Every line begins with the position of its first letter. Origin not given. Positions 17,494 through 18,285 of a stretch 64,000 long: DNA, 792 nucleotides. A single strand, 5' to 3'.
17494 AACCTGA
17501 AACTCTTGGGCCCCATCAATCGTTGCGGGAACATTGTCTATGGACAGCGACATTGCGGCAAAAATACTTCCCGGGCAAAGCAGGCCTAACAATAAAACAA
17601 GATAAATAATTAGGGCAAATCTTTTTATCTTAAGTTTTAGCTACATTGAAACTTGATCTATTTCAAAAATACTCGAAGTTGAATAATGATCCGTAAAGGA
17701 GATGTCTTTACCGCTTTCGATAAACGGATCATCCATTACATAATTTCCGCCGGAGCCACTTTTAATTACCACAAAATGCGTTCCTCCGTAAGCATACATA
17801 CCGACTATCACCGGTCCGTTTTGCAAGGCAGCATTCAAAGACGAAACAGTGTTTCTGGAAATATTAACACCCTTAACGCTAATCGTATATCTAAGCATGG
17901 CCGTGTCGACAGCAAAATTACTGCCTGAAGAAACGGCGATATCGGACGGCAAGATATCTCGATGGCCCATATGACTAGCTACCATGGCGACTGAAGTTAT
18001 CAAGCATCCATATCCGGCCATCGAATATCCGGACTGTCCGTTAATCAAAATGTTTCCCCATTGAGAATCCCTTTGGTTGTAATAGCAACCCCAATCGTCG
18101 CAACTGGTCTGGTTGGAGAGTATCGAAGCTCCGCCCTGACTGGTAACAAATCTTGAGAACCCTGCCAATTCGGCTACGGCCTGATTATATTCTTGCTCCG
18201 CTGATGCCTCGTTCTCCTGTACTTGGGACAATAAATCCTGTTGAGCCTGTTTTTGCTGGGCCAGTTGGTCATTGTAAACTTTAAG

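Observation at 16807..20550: ftsE-ftsX followed by a coiled-coil papain-like peptidase and a PT-rich anchored surface protein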

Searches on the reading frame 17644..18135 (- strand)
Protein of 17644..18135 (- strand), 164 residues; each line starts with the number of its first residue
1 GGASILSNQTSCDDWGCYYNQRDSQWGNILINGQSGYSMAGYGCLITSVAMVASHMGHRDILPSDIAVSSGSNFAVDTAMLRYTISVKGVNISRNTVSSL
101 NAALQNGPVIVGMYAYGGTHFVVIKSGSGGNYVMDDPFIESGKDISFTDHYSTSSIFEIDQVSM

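Call 21: find_homologous_proteins(query=window:17644-18135:-, max_evalue=0.001)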
Query window:17644-18135:- (164 aa): 57 proteins with E <= 0.001 among 92 candidates.
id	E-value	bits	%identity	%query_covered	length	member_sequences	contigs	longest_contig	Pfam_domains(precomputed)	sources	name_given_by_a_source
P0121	7.8e-83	294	82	100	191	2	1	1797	-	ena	-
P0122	3.7e-59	217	80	77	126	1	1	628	-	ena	-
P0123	9.5e-57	209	62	100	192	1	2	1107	-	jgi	-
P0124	1.4e-56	209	63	99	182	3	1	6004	PF13529.14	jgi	jgi:hypothetical protein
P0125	2.5e-52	195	58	100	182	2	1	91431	PF13529.14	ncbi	-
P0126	1.6e-51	193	59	99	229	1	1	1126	PF13529.14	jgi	-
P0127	3.9e-50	188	56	99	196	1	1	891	PF13529.14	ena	-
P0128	1.6e-49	186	60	100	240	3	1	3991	PF13529.14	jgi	jgi:hypothetical protein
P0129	4.4e-48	181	55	99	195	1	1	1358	PF13529.14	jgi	jgi:hypothetical protein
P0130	2.4e-47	179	54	100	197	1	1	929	PF13529.14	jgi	jgi:hypothetical protein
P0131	5.9e-47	178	52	100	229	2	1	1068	PF13529.14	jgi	jgi:hypothetical protein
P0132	6.7e-47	177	56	100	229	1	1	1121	PF13529.14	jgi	jgi:hypothetical protein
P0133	6.9e-47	177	79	66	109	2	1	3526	-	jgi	jgi:hypothetical protein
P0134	1.7e-46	176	95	53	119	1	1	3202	-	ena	-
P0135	5.3e-45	171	54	100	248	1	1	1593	-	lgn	-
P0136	5.4e-45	171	53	99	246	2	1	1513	PF13529.14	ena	-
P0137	5.7e-45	171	52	99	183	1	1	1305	PF13529.14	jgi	jgi:hypothetical protein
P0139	1.8e-44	170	53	100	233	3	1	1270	PF13529.14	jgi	-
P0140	4.9e-44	168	55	99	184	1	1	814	PF13529.14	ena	-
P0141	3.7e-43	165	52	100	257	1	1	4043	PF13529.14,PF03412.22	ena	-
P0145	1.4e-41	160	50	100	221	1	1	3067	PF13529.14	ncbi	-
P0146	2.2e-41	160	52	96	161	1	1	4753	PF13529.14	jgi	jgi:hypothetical protein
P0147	4.6e-41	159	52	100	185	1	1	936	PF13529.14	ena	-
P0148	7.5e-41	158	55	100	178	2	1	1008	PF13529.14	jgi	-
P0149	1.0e-40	157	54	100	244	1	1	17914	PF13529.14,PF03412.22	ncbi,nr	ncbi:MAG: cysteine peptidase family C39 domain-containing protein [Candidatus Shapirobacteria bacter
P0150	1.7e-40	157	51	100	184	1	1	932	PF13529.14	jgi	jgi:hypothetical protein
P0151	1.8e-40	157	50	100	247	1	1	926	PF13529.14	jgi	-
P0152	2.9e-40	156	52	100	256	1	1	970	PF13529.14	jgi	jgi:hypothetical protein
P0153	4.1e-40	155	52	100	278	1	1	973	PF13529.14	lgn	-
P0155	5.1e-40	155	52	100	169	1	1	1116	PF13529.14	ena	-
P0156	7.3e-40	155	53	99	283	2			PF13529.14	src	-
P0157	1.2e-39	154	51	100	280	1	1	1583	PF13529.14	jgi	jgi:hypothetical protein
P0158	1.9e-39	153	52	99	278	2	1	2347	PF13529.14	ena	-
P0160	9.9e-39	151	52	100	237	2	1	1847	PF13529.14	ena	-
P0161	1.2e-38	151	53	90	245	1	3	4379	PF13529.14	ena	-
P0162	1.4e-38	150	49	100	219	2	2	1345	PF13529.14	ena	-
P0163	3.3e-38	149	52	100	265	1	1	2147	PF13529.14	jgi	jgi:hypothetical protein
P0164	3.9e-38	149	50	99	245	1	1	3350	PF13529.14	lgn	-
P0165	8.1e-38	148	51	96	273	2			PF13529.14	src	-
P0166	1.1e-37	148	49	100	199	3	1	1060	PF13529.14,PF03412.22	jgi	jgi:hypothetical protein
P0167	2.6e-37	146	49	100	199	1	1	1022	PF13529.14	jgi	jgi:hypothetical protein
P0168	1.9e-36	143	50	100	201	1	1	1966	PF13529.14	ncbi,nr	ncbi:MAG: C39 family peptidase [Candidatus Woesebacteria bacterium]|nr:C39 family peptidase [Candida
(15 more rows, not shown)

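Call 35: predict_structure(alignment_id=A2)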
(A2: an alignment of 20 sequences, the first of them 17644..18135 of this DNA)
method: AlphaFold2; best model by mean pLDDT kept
length: 164 residues; sequences in the alignment: 20
mean_pLDDT: 94.8   pTM: 0.91
mean pLDDT of the five models: 94.8, 94.5, 93.7, 93.4, 87.2
residues with pLDDT >= 90: 144; 70-90: 18; 50-70: 1; < 50: 1
segments of 3 or more residues with pLDDT < 50: none
pLDDT, mean of each block of 10 residues (from residue 1): 84 97 96 92 97 98 96 85 96 97 97 94 96 97 97 96 97
secondary structure, 60 per line:
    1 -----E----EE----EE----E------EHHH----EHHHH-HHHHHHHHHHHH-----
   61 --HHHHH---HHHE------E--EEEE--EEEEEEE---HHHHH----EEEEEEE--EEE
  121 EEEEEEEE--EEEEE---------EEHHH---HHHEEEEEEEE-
elements in order: H39-42 H44-55 H63-67 E84-87 E90-96 H100-104 E109-115 E118-128 E131-135 E156-163
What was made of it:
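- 17644..18102 (-): Peptidase_C39_2-like papain-fold domain (residues 266-418). Includes the invariant Cys266/Cys271 pair and the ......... motif (Gln275 as putative oxyanion residue). The domain model has pLDDT 94.8 and pTM 0.91 (call 35).
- On Pfam Peptidase_C39_2 (PF13529): The domain model has pLDDT 94.8 (call 35).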

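Call 39: search_protein_representatives(alignment_id=A2)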
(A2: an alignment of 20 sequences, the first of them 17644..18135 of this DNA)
Query: 20 sequences, 184 profile positions. Proteins with E-value up to 0.001 (for the whole library): 4616; up to 1e-10: 746; up to 1e-30: 99. The best 150 are listed.
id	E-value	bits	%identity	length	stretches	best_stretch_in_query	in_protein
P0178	3.5e-83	294.4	-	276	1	1-183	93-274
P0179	2.5e-82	291.6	-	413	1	1-182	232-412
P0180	5.7e-80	284.0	-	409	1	1-184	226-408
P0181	6.2e-79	280.6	-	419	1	2-182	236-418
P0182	6.0e-76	270.9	-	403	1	1-183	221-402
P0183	1.2e-75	269.9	-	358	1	1-170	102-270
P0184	1.9e-75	269.3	-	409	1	1-183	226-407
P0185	5.7e-74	264.4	-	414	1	1-183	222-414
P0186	3.7e-72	258.5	-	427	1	1-183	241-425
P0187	4.2e-71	255.1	-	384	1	1-183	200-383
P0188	5.1e-71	254.8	-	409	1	1-183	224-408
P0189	8.0e-71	254.2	-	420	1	1-184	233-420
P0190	2.5e-70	252.6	-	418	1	3-184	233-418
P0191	6.4e-70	251.2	-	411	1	1-184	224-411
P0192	1.2e-69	250.4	-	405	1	1-183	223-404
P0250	4.2e-34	134.5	-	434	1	8-177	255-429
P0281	2.2e-29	119.1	-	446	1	9-176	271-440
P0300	3.9e-22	95.5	-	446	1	36-160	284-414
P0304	6.8e-22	94.7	-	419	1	37-158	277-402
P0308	1.2e-20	90.7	-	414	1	26-161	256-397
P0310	2.4e-20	89.7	-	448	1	36-177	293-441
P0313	5.7e-20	88.4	-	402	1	33-164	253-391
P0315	1.0e-19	87.6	-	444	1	20-177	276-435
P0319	1.9e-19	86.7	-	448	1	34-159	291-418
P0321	2.6e-19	86.3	-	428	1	36-159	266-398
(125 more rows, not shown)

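Call 40: fold_search(model_id=the predicted structure, library=pdb)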
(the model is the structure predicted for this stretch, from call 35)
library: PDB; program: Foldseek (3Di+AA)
matches with E <= 10: 934; with E <= 0.001: 0
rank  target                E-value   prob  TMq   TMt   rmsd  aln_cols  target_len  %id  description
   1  9l5u_B                9.6e-03  0.98  0.42  0.48   6.8       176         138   15  Papain-like cysteine protease toxin/immunity pair (released 2025-06-04)
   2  8z4n_A                1.1e-02  0.99  0.47  0.35   6.5       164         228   12  Pseudomurein Endoisopeptidase PeiR-C90A (released 2025-04-23)
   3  8z4h_A                1.3e-02  0.98  0.46  0.34   7.2       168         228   12  Pseudomurein Endoisopeptidase PeiR (released 2025-04-23)
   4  3k8u                  1.6e-02  1.00  0.50  0.58   5.1       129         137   14  Crystal Structure of the Peptidase Domain of Streptococcus ComA, a Bi-functional ABC Transporter Involved in Quorum Sens (released 2010-02-23)
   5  7n87_MODEL_1_A        1.6e-02  0.99  0.31  0.33   3.7        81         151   18  Solution NMR structure of peptidase domain from Clostridium thermocellum PCAT1 (released 2021-12-29)
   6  9qvq_B                2.0e-02  0.92  0.28  0.17   5.9       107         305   14  Crystal structure of the CtaG_H128A variant from Ruminiclostridium cellulolyticum in complex with PHBA (P2(1)-medium) (released 2025-10-01)
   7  9qvl                  2.5e-02  0.91  0.28  0.17   5.6       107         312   14  Crystal structure of the CtaG_C11A variant from Ruminiclostridium cellulolyticum (P2(1)2(1)2(1)-small) (released 2025-10-01)
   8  9qvo                  2.5e-02  0.89  0.27  0.16   5.9       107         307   14  Crystal structure of the CtaG_H128A variant from Ruminiclostridium cellulolyticum (P2(1)-small) (released 2025-10-01)
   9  4g54                  2.8e-02  0.97  0.42  0.33   7.5       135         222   10  Crystal structure of a periplasmic domain of the EpsAB fusion protein of the Vibrio vulnificus type II secretion system (released 2013-01-30)
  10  9qvk                  3.0e-02  0.87  0.27  0.16   5.9       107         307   15  Crystal structure of the CtaG_C11A variant from Ruminiclostridium cellulolyticum (P2(1)-small) (released 2025-10-01)
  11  6mpz_D                3.2e-02  0.92  0.41  0.47   6.8       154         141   15  Crystal structure of a double glycine motif protease from AMS/PCAT transporter in complex with the leader peptide (released 2019-02-06)
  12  9f5t_C                3.6e-02  0.41  0.32  0.28  12.3       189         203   12  Ubiquitin C-terminal clippase BpJOS (released 2025-04-23)
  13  9quz                  3.8e-02  0.84  0.27  0.16   5.9       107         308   15  Crystal structure of CtaG from Ruminiclostridium cellulolyticum (P2(1)-small) (released 2025-10-01)
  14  8vp5_B                4.0e-02  0.99  0.53  0.15   4.3       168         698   16  Cryo-EM structure of the ABC transporter PCAT1 bound with ADP and Substrate (released 2024-10-30)
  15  5xe9_B                4.0e-02  0.96  0.32  0.41   3.8        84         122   14  Crystal Structure of the Complex of the Peptidase Domain of Streptococcus mutans ComA with a Small Molecule Inhibitor. (released 2017-06-28)
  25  9l5u_A                5.4e-02  0.77  0.39  0.44   8.4       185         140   15  Papain-like cysteine protease toxin/immunity pair (released 2025-06-04)
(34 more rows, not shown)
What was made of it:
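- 17644..18102 (-): Nearest solved folds are a papain-like toxin (9l5u), the PeiR pseudomurein endoisopeptidase and the ComA/PCAT1 C39 domains, all weak (E about 1e-2, TM about 0.45-0.5) (call 40).
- Fold matches of the domain to solved structures are weak (E about 1e-2, TM about 0.5) and include non-wall proteases such as the ComA/PCAT1 leader peptidases (call 40). The nearest named solved folds include the ComA and PCAT1 C39 leader peptidases and a papain-like toxin (call 40).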

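Call 42: list_cluster_members(proteins=[P0281, P0250, P0300, P0304, P0308, P0313, P0319, P0321, P0310, P0315])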
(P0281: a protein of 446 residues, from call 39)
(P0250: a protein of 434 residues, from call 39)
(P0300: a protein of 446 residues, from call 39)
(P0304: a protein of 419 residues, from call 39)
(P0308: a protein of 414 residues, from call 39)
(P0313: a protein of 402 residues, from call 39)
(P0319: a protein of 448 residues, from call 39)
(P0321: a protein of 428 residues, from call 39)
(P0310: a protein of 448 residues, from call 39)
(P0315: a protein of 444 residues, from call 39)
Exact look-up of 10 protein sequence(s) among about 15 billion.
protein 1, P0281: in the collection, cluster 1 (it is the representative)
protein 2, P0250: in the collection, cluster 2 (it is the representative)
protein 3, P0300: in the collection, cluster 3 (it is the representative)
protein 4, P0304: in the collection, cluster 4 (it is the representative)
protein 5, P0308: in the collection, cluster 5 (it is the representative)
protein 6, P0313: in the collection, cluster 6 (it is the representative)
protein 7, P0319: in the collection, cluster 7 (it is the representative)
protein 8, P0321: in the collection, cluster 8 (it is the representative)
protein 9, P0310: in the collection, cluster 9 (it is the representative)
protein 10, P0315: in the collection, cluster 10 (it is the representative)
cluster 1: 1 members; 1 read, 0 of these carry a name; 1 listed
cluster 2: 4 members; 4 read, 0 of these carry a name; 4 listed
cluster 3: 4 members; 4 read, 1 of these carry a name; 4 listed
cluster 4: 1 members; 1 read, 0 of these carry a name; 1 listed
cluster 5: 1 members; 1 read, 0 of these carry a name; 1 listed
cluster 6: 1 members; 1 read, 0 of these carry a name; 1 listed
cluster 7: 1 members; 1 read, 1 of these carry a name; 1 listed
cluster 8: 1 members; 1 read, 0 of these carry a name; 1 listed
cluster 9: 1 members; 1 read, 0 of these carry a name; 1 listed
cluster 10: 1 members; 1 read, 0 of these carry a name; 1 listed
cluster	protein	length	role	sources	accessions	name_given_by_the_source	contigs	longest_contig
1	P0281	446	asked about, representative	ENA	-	-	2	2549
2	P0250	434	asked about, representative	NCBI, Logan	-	-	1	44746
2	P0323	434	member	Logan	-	-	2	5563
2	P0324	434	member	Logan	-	-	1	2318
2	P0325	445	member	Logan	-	-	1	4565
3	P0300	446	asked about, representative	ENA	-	-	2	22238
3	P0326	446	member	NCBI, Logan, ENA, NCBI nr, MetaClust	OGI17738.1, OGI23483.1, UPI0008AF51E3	MAG: hypothetical protein A3J63_02060 [Candidatus Moranbacteria bacterium ... | status=active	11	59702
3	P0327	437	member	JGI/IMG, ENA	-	-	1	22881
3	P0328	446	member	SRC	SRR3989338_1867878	-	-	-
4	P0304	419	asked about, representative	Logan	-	-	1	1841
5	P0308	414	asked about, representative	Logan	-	-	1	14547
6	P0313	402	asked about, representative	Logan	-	-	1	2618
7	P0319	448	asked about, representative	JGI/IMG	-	peptidoglycan hydrolase CwlO-like protein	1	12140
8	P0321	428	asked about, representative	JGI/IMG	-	-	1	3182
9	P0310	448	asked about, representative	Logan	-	-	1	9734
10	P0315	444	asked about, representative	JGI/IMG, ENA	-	-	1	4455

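Call 43: find_encoding_contigs(protein=P0250, flank=5000, max_places=2)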
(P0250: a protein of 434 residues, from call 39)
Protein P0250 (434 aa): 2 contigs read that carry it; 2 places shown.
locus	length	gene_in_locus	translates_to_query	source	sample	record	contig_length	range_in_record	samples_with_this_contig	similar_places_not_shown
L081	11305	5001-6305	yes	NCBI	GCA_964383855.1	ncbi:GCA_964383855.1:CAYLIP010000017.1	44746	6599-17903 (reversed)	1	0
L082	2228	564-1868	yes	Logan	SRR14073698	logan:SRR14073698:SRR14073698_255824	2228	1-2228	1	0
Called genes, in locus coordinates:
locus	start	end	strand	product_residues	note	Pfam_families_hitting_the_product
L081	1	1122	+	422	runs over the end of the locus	PF12832:MFS_1_like (weak), PF07690:MFS_1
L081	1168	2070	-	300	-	PF05257:CHAP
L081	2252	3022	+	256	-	PF00106:adh_short, PF08659:KR (weak), PF13561:adh_short_C2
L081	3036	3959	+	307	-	PF00676:E1_dh, PF00456:Transketolase_N (weak)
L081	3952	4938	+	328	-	PF02779:Transket_pyr, PF02780:Transketolase_C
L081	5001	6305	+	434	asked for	PF24568:CC_PcsB (weak)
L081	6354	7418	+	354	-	PF00583:Acetyltransf_1 (faint), PF13508:Acetyltransf_7 (faint)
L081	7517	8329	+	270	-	PF00005:ABC_tran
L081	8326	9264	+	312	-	PF18075:FtsX_ECD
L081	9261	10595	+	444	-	PF08614:ATG16 (weak), PF01551:Peptidase_M23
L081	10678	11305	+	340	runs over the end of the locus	PF00005:ABC_tran, PF13304:AAA_21 (weak)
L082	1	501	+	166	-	?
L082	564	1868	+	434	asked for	PF24568:CC_PcsB (weak)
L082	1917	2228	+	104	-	?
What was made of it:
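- A high-GC relative has ftsEX followed by a coiled-coil M23 protein instead (call 43).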

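Call 44: find_encoding_contigs(protein=P0300, flank=5000, max_places=2)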
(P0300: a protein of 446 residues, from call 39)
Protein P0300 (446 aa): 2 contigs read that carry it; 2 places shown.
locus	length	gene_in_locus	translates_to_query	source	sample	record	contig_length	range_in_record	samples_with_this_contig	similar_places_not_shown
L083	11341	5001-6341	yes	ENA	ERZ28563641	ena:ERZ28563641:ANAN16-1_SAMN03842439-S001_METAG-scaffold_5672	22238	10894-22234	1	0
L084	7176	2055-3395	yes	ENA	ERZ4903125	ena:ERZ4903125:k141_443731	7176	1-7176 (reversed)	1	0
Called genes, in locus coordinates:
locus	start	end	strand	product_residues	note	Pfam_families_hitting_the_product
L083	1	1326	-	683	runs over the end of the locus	PF17764:PriA_3primeBD, PF00270:DEAD, PF04851:ResIII, PF00271:Helicase_C (weak), PF18074:PriA_C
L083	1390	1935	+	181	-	PF02834:LigT_PEase, PF13563:2_5_RNA_ligase2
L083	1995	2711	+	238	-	PF03808:Glyco_tran_WecG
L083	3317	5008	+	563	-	PF00749:tRNA-synt_1c, PF19269:Anticodon_2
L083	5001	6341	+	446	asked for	PF13529:Peptidase_C39_2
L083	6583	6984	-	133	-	PF01592:NifU_N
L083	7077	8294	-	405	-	PF00266:Aminotran_5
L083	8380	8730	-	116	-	PF02082:Rrf2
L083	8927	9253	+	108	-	-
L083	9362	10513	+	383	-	PF12705:PDDEXK_1, PF24091:DUF7376 (faint)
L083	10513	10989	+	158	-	PF09835:DUF2062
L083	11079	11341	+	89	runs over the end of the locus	?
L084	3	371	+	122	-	?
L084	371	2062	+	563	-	PF00749:tRNA-synt_1c, PF19269:Anticodon_2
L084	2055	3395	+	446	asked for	PF13529:Peptidase_C39_2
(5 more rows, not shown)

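Call 45: find_encoding_contigs(protein=P0308, flank=5000, max_places=1)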
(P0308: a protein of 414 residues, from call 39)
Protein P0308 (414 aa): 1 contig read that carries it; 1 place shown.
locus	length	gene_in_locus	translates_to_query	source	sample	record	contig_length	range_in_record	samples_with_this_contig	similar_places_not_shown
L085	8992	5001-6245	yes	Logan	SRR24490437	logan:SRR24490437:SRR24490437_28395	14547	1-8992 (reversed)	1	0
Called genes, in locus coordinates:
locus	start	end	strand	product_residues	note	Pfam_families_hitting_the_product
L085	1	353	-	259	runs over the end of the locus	-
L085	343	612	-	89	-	-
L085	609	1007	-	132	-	-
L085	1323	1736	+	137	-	PF01078:Mg_chelatase (weak), PF13335:Mg_chelatase_C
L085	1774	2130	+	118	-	PF05635:23S_rRNA_IVP, PF22296:bAvd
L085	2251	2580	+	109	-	-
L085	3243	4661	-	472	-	PF00587:tRNA-synt_2b, PF03129:HGTP_anticodon, PF09180:ProRS-C_1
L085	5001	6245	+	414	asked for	PF13529:Peptidase_C39_2, PF03412:Peptidase_C39 (faint)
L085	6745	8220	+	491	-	PF00496:SBP_bac_5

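Call 46: find_encoding_contigs(protein=P0319, flank=5000, max_places=1)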
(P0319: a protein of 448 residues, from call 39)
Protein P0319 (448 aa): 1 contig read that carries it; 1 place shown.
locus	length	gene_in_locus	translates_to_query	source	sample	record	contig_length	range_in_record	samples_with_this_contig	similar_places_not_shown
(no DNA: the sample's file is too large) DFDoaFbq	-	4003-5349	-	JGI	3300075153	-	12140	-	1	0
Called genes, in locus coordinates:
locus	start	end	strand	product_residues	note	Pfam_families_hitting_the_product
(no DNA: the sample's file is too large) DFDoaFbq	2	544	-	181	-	?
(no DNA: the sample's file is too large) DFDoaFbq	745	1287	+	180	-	PF02834:LigT_PEase, PF13563:2_5_RNA_ligase2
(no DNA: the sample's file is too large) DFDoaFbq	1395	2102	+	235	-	PF03808:Glyco_tran_WecG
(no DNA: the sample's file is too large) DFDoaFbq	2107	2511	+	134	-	PF18920:DUF5671 (faint)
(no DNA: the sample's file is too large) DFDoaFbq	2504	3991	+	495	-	PF00749:tRNA-synt_1c, PF19269:Anticodon_2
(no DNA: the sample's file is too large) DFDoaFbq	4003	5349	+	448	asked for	PF13529:Peptidase_C39_2, PF03412:Peptidase_C39 (faint)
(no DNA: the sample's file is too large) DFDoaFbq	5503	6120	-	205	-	PF01551:Peptidase_M23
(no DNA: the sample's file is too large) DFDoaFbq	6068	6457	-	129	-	PF01592:NifU_N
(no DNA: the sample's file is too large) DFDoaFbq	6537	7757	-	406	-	PF00266:Aminotran_5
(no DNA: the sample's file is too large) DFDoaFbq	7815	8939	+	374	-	PF12705:PDDEXK_1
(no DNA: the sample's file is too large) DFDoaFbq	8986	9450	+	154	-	PF09835:DUF2062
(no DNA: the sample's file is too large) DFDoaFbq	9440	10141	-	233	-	PF00696:AA_kinase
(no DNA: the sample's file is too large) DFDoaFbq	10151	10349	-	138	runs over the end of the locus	PF02805:Ada_Zn_binding (weak)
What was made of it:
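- More distant coiled-coil-C39_2 proteins sit next to gltX or elsewhere (calls 44-46).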

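Call 47: find_encoding_contigs(protein=P0310, flank=5000, max_places=1)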
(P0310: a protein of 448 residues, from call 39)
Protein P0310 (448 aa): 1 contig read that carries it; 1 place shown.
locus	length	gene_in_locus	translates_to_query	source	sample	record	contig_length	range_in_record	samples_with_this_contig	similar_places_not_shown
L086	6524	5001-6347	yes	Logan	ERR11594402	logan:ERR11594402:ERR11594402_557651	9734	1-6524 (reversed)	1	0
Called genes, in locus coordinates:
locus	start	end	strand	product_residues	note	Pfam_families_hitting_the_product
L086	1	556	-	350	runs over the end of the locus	PF01565:FAD_binding_4, PF02873:MurB_C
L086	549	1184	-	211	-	PF09335:VTT_dom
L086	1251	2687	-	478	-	PF01943:Polysacc_synt, PF13440:Polysacc_synt_3, PF01554:MatE (weak)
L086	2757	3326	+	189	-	PF02674:Colicin_V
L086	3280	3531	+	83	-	PF01809:YidD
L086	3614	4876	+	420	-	PF00595:PDZ (faint), PF00089:Trypsin, PF13365:Trypsin_2, PF13180:PDZ_2, PF17820:PDZ_6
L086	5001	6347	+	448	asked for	PF23473:LysM3_LYK4_5 (faint), PF01476:LysM, PF13529:Peptidase_C39_2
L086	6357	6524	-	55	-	?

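Call 58: fold_search(model_id=the predicted structure, library=viral)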
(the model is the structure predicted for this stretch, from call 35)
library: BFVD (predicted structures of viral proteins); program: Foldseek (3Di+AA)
matches with E <= 10: 1133; with E <= 0.001: 2
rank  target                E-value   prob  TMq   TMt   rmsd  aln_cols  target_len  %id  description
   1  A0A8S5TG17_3          2.0e-05  1.00  0.68  0.10   6.0       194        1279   16  Tail tape measure [Myoviridae sp. ctIty1]
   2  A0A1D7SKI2            2.8e-04  1.00  0.57  0.10   8.5       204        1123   18  Lysozyme [Cyanophage S-RIM14]
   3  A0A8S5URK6            1.8e-03  1.00  0.53  0.36   7.3       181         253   16  Peptidase [Siphoviridae sp. cthae16]
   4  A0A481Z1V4            4.9e-03  1.00  0.32  0.29   6.1        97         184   15  Uncharacterized protein [Mimivirus LCMiAC02]
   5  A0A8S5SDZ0            2.3e-02  0.90  0.49  0.30  10.6       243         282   11  Peptidase [Siphoviridae sp. ctnpt50]
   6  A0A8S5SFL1            2.8e-02  0.96  0.51  0.36   9.3       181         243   16  Peptidase [Podoviridae sp. ctZih56]
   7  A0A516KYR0            2.9e-02  0.77  0.43  0.28  11.9       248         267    9  (no name in the UniProt tables at hand)
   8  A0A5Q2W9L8            3.5e-02  0.98  0.30  0.33   4.0        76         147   12  (no name in the UniProt tables at hand)
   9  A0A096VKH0            4.0e-02  0.97  0.30  0.17   3.2        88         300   19  Lysozyme [Synechococcus phage S-CBP1]
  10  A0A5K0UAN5            4.2e-02  0.75  0.26  0.25   4.8        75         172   15  Uncharacterized protein [Yasminevirus sp. GU-2018]
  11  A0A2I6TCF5            5.7e-02  0.63  0.28  0.43   5.4        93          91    9  (no name in the UniProt tables at hand)
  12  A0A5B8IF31            5.7e-02  0.44  0.21  0.07   9.3        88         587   15  Ubiquitin carboxyl-terminal hydrolase [Mimiviridae sp. ChoanoV1]
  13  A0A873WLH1            7.2e-02  0.72  0.24  0.20   6.7        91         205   19  Peptidase C1A papain C-terminal domain-containing protein [Streptomyces phage Shady]
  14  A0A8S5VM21            7.7e-02  0.75  0.23  0.11   4.6        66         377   18  (no name in the UniProt tables at hand)
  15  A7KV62                8.6e-02  0.69  0.27  0.27   9.4        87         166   17  (no name in the UniProt tables at hand)
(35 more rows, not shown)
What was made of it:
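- The best viral fold matches are a tail tape-measure protein, a cyanophage 'lysozyme' and phage peptidases (call 58).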
